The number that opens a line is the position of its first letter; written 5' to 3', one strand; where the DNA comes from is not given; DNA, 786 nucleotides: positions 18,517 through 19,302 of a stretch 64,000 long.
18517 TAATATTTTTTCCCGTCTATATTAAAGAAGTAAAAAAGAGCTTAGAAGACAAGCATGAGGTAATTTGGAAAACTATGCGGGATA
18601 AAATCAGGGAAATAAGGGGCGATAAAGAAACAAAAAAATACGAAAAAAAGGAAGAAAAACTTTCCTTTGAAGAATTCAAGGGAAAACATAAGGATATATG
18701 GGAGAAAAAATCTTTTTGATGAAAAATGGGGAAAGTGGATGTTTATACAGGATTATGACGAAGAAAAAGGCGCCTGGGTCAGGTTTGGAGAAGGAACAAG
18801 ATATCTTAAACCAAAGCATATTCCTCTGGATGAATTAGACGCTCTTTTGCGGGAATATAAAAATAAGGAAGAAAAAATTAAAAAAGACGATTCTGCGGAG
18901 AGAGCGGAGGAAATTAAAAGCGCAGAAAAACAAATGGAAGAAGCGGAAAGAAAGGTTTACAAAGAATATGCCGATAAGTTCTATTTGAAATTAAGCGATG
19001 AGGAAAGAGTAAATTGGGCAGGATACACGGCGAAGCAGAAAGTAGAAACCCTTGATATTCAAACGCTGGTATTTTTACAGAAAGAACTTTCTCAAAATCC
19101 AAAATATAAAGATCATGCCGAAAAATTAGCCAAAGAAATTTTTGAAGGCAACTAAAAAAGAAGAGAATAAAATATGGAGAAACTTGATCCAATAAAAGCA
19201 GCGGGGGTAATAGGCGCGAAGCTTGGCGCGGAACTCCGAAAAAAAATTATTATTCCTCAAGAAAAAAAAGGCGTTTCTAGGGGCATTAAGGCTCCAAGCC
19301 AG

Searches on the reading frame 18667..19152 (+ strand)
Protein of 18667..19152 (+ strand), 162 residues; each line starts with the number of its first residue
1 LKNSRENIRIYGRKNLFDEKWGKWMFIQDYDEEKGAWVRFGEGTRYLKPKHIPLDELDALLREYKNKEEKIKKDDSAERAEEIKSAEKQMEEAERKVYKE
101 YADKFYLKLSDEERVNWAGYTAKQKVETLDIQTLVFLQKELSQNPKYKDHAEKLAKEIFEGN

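Call 18: search_protein_families(library=pfam, proteins=[window:18667-19152:+], max_evalue=0.01)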
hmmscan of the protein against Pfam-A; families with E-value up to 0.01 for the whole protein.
window:18667-19152:+ (162 aa): 1 family
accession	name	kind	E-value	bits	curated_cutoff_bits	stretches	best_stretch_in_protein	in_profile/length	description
PF20781.2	TssR_C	-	0.0082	16.8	25.7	1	48-88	91-130/141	TssR C-terminal domain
